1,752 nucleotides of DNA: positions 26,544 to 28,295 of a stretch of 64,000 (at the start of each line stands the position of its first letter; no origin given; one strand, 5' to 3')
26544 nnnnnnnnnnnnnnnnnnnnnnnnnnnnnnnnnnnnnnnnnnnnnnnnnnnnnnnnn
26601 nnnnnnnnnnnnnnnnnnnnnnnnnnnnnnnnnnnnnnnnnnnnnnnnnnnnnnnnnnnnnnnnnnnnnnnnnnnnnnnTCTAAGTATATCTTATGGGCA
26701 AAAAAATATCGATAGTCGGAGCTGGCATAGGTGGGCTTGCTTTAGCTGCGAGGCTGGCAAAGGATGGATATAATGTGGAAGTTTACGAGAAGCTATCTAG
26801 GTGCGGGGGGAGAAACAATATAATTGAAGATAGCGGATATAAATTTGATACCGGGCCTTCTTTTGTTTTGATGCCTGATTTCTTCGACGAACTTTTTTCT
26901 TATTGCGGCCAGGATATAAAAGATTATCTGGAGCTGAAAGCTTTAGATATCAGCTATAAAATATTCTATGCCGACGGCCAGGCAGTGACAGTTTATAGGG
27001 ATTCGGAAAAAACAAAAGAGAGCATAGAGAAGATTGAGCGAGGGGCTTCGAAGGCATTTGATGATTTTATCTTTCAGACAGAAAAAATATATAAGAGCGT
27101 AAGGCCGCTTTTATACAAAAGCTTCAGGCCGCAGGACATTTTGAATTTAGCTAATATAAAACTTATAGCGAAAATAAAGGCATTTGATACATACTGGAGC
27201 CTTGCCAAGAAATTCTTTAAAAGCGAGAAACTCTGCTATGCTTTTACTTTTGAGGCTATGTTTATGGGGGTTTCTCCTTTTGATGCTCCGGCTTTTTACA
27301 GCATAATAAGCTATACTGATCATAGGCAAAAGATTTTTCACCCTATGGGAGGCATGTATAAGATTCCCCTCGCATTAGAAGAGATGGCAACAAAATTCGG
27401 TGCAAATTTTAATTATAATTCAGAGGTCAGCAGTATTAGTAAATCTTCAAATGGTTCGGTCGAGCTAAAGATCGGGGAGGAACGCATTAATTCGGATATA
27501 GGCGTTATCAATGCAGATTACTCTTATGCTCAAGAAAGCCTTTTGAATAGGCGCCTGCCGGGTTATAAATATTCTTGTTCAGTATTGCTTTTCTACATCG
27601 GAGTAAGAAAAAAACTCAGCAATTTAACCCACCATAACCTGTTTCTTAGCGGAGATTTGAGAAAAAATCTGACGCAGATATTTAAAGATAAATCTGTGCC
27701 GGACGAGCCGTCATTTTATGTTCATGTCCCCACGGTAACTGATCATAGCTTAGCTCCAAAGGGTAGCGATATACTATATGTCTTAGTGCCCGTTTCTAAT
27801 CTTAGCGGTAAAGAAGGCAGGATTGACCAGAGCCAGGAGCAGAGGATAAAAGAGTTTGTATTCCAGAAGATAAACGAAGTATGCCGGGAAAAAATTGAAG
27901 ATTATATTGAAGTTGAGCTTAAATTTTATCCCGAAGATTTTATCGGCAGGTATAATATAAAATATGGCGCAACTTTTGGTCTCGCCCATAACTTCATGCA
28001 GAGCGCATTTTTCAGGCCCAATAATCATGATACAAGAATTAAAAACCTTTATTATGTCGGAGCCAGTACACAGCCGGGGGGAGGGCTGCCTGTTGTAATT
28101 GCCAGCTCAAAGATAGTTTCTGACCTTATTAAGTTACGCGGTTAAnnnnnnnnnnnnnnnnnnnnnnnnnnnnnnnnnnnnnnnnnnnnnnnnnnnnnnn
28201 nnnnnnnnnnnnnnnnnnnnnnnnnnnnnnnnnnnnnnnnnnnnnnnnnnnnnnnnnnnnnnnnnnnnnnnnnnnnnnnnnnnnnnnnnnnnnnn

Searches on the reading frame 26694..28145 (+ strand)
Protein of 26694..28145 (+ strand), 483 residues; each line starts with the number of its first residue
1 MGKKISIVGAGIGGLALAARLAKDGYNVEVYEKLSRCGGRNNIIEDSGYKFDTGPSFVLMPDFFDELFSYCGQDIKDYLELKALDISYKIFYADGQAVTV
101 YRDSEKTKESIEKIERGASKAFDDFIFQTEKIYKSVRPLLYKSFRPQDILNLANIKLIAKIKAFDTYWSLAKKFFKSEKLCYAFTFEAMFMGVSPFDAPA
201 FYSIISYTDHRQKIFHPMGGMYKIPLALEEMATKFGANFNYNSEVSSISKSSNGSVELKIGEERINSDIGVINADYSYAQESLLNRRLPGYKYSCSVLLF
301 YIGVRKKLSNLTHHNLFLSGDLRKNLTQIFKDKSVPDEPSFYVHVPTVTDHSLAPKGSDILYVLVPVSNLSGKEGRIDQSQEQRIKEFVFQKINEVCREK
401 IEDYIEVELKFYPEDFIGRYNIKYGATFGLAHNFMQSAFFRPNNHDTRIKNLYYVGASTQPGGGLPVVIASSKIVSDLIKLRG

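Call 3: search_protein_families(library=pfam, proteins=[window:26694-28145:+], max_evalue=0.01)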
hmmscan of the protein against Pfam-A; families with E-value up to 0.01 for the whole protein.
window:26694-28145:+ (483 aa): 7 families
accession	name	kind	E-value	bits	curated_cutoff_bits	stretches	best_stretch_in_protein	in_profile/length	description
PF01593.30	Amino_oxidase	-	1.9e-20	74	19.8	1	12-478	1-441/443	Flavin containing amine oxidoreductase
PF13450.12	NAD_binding_8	-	7.9e-15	55.3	21.9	1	7-71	1-65/68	NAD(P)-binding Rossmann-like domain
PF01266.30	DAO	-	1.6e-06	28.3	27.9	1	5-38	2-35/353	FAD dependent oxidoreductase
PF07992.20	Pyr_redox_2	-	0.00035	20.5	26.1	1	4-42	2-40/291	Pyridine nucleotide-disulphide oxidoreductase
PF03486.20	HI0933_like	-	0.00093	19.1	50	0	4-38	2-36/244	HI0933-like protein Rossmann domain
PF00890.30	FAD_binding_2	-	0.0031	17.2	20.4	1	7-39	4-36/414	FAD binding domain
PF00070.33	Pyr_redox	-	0.0055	17.6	22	0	4-36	1-33/82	Pyridine nucleotide-disulphide oxidoreductase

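Call 4: search_protein_families(library=ncbifam, proteins=[window:26694-28145:+], max_evalue=0.01)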
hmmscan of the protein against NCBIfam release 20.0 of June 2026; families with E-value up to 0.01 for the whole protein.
window:26694-28145:+ (483 aa): 47 families (the best 25 are shown)
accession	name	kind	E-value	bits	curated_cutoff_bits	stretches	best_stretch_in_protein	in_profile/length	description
TIGR02734.1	crtI_fam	subfamily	2e-126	422.6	238.1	1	6-480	2-489/504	phytoene desaturase family protein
NF058655.1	CrtID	equivalog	1.5e-120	403.3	640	1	5-476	1-478/478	bifunctional phytoene desaturase/3,4-desaturase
NF042421.1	hydcarot_desat_CrtD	equivalog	9.9e-76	255.1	500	1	4-480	3-484/487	1-hydroxycarotenoid 3,4-desaturase CrtD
NF045637.1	carotdesatCrtDProt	equivalog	3.4e-63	213.8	580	1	6-476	2-479/485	1-hydroxycarotenoid 3,4-desaturase CrtD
TIGR02730.1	carot_isom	equivalog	1.7e-23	83.2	586.9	1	7-472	5-481/493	carotenoid isomerase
NF045689.1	BCarotKetCrtO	equivalog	6.6e-19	67.9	1000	2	335-465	382-523/563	beta-carotene ketolase CrtO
TIGR02733.1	desat_CrtD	equivalog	1.6e-13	50.2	549.7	1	4-58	3-57/492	C-3',4' desaturase CrtD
NF005560.0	PRK07233.1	equivalog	6.2e-11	41.8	252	1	4-52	2-50/435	hypothetical protein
TIGR03467.1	HpnE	equivalog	6.5e-10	38.9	283.05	1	6-55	2-53/430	hydroxysqualene dehydroxylase HpnE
NF009409.0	PRK12770.1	subfamily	3.1e-08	33.1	343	1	2-39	18-55/360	putative glutamate synthase subunit beta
TIGR00562.1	proto_IX_ox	equivalog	7.8e-08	31.3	97.85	1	3-57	3-59/470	protoporphyrinogen oxidase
NF005548.0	PRK07208.1-4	equivalog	1e-07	31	389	1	3-55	4-56/488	hypothetical protein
NF010590.0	PRK13984.1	equivalog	1.2e-06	26.9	946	1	2-39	288-325/611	putative oxidoreductase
TIGR01317.1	GOGAT_sm_gam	subfamily_domain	1.5e-06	27.4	447.7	1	2-39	143-180/485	glutamate synthase small subunit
NF009414.0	PRK12778.1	equivalog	1.7e-06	26.6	1103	1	2-39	431-468/752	bifunctional dihydroorotate dehydrogenase B NAD binding subunit/NADPH-dependent glutamate synthase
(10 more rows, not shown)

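Call 20: search_dna_similar(query=window:26694-28145:+, collection=plasmids, mode=protein, max_evalue=1e-20, max_rows=60)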
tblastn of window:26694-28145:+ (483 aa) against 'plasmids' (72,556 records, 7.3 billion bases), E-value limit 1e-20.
Records with a match: 199; places in all: 225; records where one place covers at least 80% of the query: 193.
Best place of each record, by identity: <60% 199.
By first word of the organism name: Pantoea 95; Thermus 32; Streptomyces 13; Staphylococcus 9; Azospirillum 6; Candidatus 4; Paracoccus 4; Sulfitobacter 3; Roseobacter 2; Comamonas 2; and 27 more.
By predicted mobility (MOB-suite, as given by PLSDB): non-mobilizable 180; mobilizable 16; conjugative 3.
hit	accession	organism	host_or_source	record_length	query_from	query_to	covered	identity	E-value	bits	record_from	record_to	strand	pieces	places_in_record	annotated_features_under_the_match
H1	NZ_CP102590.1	Niallia taxi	-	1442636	1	481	100%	33.7%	8e-68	243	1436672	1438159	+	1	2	none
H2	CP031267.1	Staphylococcus warneri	Buffalo milk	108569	26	479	94%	33.2%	4e-69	247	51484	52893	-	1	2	crtI: phytoene desaturase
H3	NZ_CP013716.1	Staphylococcus equorum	cell,Saeu-jeotgal, salted fermented food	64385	26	479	94%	33.2%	7e-69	246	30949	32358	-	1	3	crtI: phytoene desaturase family protein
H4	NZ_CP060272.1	Staphylococcus xylosus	Cell,Meju, fermented soybean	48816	26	479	94%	33.2%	2e-68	244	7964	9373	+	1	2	crtI: phytoene desaturase family protein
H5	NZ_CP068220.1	Staphylococcus pasteuri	-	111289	26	479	94%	33.0%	3e-69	247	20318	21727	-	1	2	crtI: phytoene desaturase family protein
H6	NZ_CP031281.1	Staphylococcus pasteuri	Milker's hand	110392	26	479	94%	33.0%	5e-69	246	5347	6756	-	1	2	crtI: phytoene desaturase family protein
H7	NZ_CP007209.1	Staphylococcus xylosus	Animal faecal matter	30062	26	479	94%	33.0%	7e-67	240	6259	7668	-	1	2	crtI: phytoene desaturase family protein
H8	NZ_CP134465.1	Staphylococcus warneri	White radish,Single cell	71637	26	479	94%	32.9%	1e-69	248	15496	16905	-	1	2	crtI: phytoene desaturase family protein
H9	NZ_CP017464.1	Staphylococcus pasteuri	cell culture,Korean fermented food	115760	26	479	94%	32.9%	2e-69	248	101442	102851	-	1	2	crtI: phytoene desaturase family protein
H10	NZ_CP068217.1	Staphylococcus pasteuri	-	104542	26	479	94%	32.8%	2e-68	244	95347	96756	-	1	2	crtI: phytoene desaturase family protein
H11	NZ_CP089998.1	Cytobacillus spongiae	sponge,Pure culture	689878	1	479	99%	30.5%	8e-56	208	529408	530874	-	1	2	crtI: phytoene desaturase family protein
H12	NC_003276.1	Nostoc sp. PCC 7120 = FACHB-418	-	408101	1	479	99%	30.2%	5e-59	217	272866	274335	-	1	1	crtI: phytoene desaturase family protein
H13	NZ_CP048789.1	Roseobacter ponti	cell culture,seawater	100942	26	479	94%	31.5%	9e-62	225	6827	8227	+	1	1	phytoene desaturase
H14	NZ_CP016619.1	Microvirga ossetica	Vicia alpestris,cell culture,nodules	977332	28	479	94%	31.5%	4e-72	255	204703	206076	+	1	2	crtI: phytoene desaturase family protein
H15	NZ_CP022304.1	Thalassococcus sp. S3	-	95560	26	479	94%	31.3%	6e-59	217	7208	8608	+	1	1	phytoene desaturase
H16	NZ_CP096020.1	Halocatena salina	cell culture,sediment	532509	27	479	94%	31.1%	2e-64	233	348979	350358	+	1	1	crtI: phytoene desaturase family protein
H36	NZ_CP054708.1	Halarchaeum sp. CBA1220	solar salt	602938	27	479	94%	29.2%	4e-61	223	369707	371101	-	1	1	crtI: phytoene desaturase family protein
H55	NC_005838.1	Thermus thermophilus HB27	-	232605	27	479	94%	27.8%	2e-39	159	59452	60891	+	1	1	crtI: phytoene desaturase family protein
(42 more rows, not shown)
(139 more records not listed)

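Call 21: get_annotated_region(hit=H16, flank=6000)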
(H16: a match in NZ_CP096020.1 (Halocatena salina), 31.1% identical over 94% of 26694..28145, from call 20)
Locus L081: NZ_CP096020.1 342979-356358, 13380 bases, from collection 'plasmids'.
description: Halocatena salina strain AD-1 plasmid unnamed1, complete sequence
organism: Halocatena salina (NCBI taxid 2934340)
taxonomy: Archaea; Euryarchaeota; Halobacteria; Halobacteriales; Haloarculaceae; Halocatena; Halocatena salina
host: -; source: cell culture,sediment; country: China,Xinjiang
typing (MOB-suite, as given by PLSDB): non-mobilizable
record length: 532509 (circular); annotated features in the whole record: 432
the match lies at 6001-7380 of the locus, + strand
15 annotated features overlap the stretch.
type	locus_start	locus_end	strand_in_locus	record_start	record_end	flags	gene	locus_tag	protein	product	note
CDS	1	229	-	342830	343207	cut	-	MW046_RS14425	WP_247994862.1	helix-turn-helix domain-containing protein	-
CDS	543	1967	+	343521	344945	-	-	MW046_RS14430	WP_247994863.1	cytochrome ubiquinol oxidase subunit I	GO:0019646 - aerobic electron transport chain [Evidence IEA]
CDS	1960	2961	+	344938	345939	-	cydB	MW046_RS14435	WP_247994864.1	cytochrome d ubiquinol oxidase subunit II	-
CDS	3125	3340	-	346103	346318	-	-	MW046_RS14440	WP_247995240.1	hypothetical protein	-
CDS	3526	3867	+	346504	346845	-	-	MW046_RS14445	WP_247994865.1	pyrimidine dimer DNA glycosylase/endonuclease V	-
CDS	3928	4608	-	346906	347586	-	-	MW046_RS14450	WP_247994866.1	glycosyltransferase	-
CDS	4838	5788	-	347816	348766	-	-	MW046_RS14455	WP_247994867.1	TRC40/GET3/ArsA family transport-energizing ATPase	GO:0071722 - detoxification of arsenic-containing substance [Evidence IEA]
CDS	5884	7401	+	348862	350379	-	crtI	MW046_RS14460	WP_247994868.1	phytoene desaturase family protein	GO:0016117 - carotenoid biosynthetic process [Evidence IEA]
CDS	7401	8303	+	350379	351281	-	-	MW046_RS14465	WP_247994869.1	prenyltransferase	-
CDS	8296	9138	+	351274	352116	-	cruF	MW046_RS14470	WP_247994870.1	bisanhydrobacterioruberin hydratase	GO:0016117 - carotenoid biosynthetic process [Evidence IEA]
CDS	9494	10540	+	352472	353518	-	-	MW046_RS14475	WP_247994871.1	phytoene/squalene synthase family protein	GO:0008299 - isoprenoid biosynthetic process [Evidence IEA]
CDS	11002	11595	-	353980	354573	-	-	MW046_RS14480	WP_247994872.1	DsrE/DsrF/DrsH-like family protein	-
CDS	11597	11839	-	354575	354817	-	-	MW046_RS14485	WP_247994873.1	sulfurtransferase TusA family protein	-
CDS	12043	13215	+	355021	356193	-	-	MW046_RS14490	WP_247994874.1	MBL fold metallo-hydrolase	-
CDS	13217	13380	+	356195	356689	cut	-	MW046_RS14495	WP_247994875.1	YeeE/YedE family protein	-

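Call 22: get_annotated_region(hit=H36, flank=6000)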
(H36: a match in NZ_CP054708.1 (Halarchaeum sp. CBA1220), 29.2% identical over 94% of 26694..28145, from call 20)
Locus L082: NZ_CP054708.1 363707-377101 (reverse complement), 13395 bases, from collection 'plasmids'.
description: Halarchaeum sp. CBA1220 plasmid pCBA1220-01, complete sequence
organism: Halarchaeum sp. CBA1220 (NCBI taxid 1853682)
taxonomy: Archaea; Euryarchaeota; Halobacteria; Halobacteriales; Halobacteriaceae; Halarchaeum; Halarchaeum sp. CBA1220
host: -; source: solar salt; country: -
typing (MOB-suite, as given by PLSDB): non-mobilizable
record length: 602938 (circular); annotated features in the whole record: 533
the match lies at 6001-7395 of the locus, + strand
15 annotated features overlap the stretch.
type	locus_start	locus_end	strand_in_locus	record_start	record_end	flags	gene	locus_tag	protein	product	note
CDS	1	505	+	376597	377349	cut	-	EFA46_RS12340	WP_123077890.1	pirin family protein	-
CDS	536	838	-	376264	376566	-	-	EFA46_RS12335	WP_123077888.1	hypothetical protein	-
CDS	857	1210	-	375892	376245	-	-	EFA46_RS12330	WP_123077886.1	iron-sulfur cluster assembly accessory protein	-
CDS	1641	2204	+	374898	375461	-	-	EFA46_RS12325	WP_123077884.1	FAD-dependent oxidoreductase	-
CDS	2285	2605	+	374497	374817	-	-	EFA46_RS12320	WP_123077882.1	helix-turn-helix domain-containing protein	-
CDS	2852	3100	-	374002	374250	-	-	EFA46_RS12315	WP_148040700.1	hypothetical protein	-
CDS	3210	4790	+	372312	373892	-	-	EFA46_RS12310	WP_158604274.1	bacterio-opsin activator domain-containing protein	-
CDS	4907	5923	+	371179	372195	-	-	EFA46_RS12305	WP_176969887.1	phytoene/squalene synthase family protein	GO:0008299 - isoprenoid biosynthetic process [Evidence IEA]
CDS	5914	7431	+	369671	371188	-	crtI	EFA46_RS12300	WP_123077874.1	phytoene desaturase family protein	GO:0016117 - carotenoid biosynthetic process [Evidence IEA]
CDS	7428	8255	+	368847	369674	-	-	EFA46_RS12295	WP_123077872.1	prenyltransferase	-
CDS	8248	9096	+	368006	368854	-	cruF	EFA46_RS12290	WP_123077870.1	bisanhydrobacterioruberin hydratase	GO:0016117 - carotenoid biosynthetic process [Evidence IEA]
CDS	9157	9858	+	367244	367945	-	-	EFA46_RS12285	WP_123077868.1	CPBP family intramembrane glutamic endopeptidase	GO:0071586 - CAAX-box protein processing [Evidence IEA]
CDS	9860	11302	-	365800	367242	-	-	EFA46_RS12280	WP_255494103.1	MATE family efflux transporter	GO:0006855 - xenobiotic transmembrane transport [Evidence IEA]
CDS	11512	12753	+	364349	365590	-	-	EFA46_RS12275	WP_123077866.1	MFS transporter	GO:0055085 - transmembrane transport [Evidence IEA]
CDS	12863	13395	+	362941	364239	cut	-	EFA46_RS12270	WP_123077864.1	OFA family MFS transporter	GO:0055085 - transmembrane transport [Evidence IEA]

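Call 23: search_dna_similar(query=L081:7401-8303:+, collection=plasmids, mode=protein, max_evalue=1e-8, max_rows=40)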
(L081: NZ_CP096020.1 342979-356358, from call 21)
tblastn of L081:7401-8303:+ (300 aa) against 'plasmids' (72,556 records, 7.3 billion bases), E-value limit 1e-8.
Records with a match: 6; places in all: 6; records where one place covers at least 80% of the query: 5.
Best place of each record, by identity: >=99% 1; <60% 5.
By first word of the organism name: Halomontanus 2; Halocatena 1; Halarchaeum 1; Haloferax 1; Arthrobacter 1.
By predicted mobility (MOB-suite, as given by PLSDB): non-mobilizable 6.
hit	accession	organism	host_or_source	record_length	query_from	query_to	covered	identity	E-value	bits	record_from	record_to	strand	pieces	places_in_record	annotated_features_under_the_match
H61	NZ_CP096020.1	Halocatena salina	cell culture,sediment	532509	1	300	100%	100.0%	0e+0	572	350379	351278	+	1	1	prenyltransferase | cruF: bisanhydrobacterioruberin hydratase | crtI: phytoene desaturase family protein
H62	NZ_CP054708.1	Halarchaeum sp. CBA1220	solar salt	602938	19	291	91%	55.7%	6e-88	293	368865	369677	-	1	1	prenyltransferase | crtI: phytoene desaturase family protein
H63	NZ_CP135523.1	Halomontanus rarus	Salt lake,Salt lake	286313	26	294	90%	37.0%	6e-46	172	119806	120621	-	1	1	prenyltransferase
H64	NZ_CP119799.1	Halomontanus rarus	cell culture,sediment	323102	26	294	90%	37.0%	3e-45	171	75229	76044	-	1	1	prenyltransferase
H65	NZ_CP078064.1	Haloferax larsenii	Cell culture,Salt Lake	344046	22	290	90%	33.0%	2e-38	151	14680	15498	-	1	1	prenyltransferase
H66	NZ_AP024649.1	Arthrobacter sp. StoSoilB13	-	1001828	2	237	79%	31.3%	1e-19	97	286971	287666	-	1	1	none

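Call 24: search_protein_families(library=ncbifam, proteins=[L081:7401-8303:+, L082:7428-8255:+], max_evalue=0.01)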
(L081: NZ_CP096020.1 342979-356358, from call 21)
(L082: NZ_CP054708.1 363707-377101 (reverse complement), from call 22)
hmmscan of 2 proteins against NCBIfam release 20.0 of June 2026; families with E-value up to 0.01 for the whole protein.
L081:7401-8303:+ (300 aa): 23 families
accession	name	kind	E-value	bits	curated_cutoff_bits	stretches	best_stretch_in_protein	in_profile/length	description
NF009516.0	PRK12875.1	equivalog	4.8e-128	426.3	205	1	17-296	11-292/292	prenyltransferase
NF010119.0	PRK13595.1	equivalog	1.6e-38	132.9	248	1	25-246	14-236/292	prenyltransferase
NF009608.0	PRK13105.1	equivalog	1.8e-31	109.4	217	1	23-286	9-282/291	prenyltransferase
TIGR01474.1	ubiA_proteo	equivalog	4.3e-14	52.7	275.45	1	25-286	6-274/282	4-hydroxybenzoate octaprenyltransferase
NF009525.0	PRK12887.1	equivalog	1.3e-11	44.4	226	1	70-245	64-249/310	homogentisate phytyltransferase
NF005742.0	PRK07566.1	equivalog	6.2e-10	38.7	313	1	24-232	29-243/315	chlorophyll synthase ChlG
NF009523.0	PRK12884.1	equivalog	2.9e-09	36.5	269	1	25-255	6-229/279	prenyltransferase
NF009526.0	PRK12888.1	equivalog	7.5e-08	32.1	364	1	48-242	40-235/301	4-hydroxybenzoate octaprenyltransferase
NF009609.0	PRK13106.1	equivalog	2.5e-07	30.4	349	1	181-243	179-241/301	prenyltransferase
TIGR01475.1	ubiA_other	subfamily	9.4e-07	28.6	180.8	1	45-247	24-226/282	UbiA-like polyprenyltransferase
NF009521.0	PRK12882.1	equivalog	1.7e-06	27.5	296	1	26-257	8-234/280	geranylgeranylglycerol-phosphate geranylgeranyltransferase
NF041584.1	MqnP_SCO4491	exception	1.2e-05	25.2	420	1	51-241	31-222/285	menaquinone biosynthesis prenyltransferase MqnP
NF009515.0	PRK12874.1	equivalog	1.4e-05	24.6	392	1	54-241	41-229/291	4-hydroxybenzoate polyprenyltransferase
NF041585.1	MqnP_Cj_Hp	exception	2.9e-05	23.7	375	1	44-241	22-222/281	menaquinone biosynthesis prenyltransferase MqnP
NF009058.0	PRK12392.1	subfamily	8.7e-05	21.7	494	1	34-241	25-241/333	bacteriochlorophyll c synthase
TIGR00751.1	menA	equivalog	0.0025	17.3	102.15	0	183-248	169-232/284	1,4-dihydroxy-2-naphthoate octaprenyltransferase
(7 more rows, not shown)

L082:7428-8255:+ (275 aa): 22 families
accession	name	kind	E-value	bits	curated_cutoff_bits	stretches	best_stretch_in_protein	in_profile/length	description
NF009516.0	PRK12875.1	equivalog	2.9e-119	397.5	205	1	3-273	16-290/292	prenyltransferase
NF010119.0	PRK13595.1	equivalog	1.5e-37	129.7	248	1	3-237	11-249/292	prenyltransferase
NF009608.0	PRK13105.1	equivalog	1.3e-29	103.3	217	1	2-234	7-243/291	prenyltransferase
NF009525.0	PRK12887.1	equivalog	7.4e-11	41.9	226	1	43-244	56-267/310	homogentisate phytyltransferase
TIGR01474.1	ubiA_proteo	equivalog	4.6e-09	36.2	275.45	1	6-245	6-243/282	4-hydroxybenzoate octaprenyltransferase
NF009526.0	PRK12888.1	equivalog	2.2e-06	27.3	364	1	41-246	52-256/301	4-hydroxybenzoate octaprenyltransferase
TIGR01475.1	ubiA_other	subfamily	3e-06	26.9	180.8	1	60-230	55-228/282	UbiA-like polyprenyltransferase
NF009522.0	PRK12883.1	equivalog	7e-06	25.7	353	1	59-236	55-231/279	geranylgeranylglycerol-phosphate geranylgeranyltransferase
NF009609.0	PRK13106.1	equivalog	7.7e-06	25.5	349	1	140-237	152-253/301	prenyltransferase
NF009523.0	PRK12884.1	equivalog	1e-05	24.9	269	1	38-220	36-216/279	prenyltransferase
NF006088.0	PRK08238.1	equivalog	1.6e-05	23.8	351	1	34-146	222-334/482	UbiA family prenyltransferase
NF008978.0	PRK12324.1-4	equivalog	3.4e-05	23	207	1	7-119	35-145/322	decaprenyl-phosphate phosphoribosyltransferase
NF009521.0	PRK12882.1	equivalog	4e-05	23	296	1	59-227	57-226/280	geranylgeranylglycerol-phosphate geranylgeranyltransferase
NF004617.0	PRK05951.1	equivalog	4.2e-05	22.8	239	1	3-209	13-232/306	prenyltransferase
NF041585.1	MqnP_Cj_Hp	exception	0.00021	20.8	375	1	39-237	38-237/281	menaquinone biosynthesis prenyltransferase MqnP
TIGR00751.1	menA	equivalog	0.0063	16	102.15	1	161-226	168-232/284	1,4-dihydroxy-2-naphthoate octaprenyltransferase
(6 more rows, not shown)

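Call 25: get_annotated_region(hit=H66, flank=7000)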
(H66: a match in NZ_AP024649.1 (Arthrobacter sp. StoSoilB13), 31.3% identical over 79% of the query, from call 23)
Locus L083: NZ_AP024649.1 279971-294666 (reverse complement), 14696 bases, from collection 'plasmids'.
description: Arthrobacter sp. StoSoilB13 plasmid StoSoilB13-2, complete sequence
organism: Arthrobacter sp. StoSoilB13 (NCBI taxid 2830993)
taxonomy: Bacteria; Actinomycetota; Actinomycetes; Micrococcales; Micrococcaceae; Arthrobacter; Arthrobacter sp. StoSoilB13
host: -; source: -; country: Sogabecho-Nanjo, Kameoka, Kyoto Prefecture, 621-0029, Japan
typing (MOB-suite, as given by PLSDB): non-mobilizable
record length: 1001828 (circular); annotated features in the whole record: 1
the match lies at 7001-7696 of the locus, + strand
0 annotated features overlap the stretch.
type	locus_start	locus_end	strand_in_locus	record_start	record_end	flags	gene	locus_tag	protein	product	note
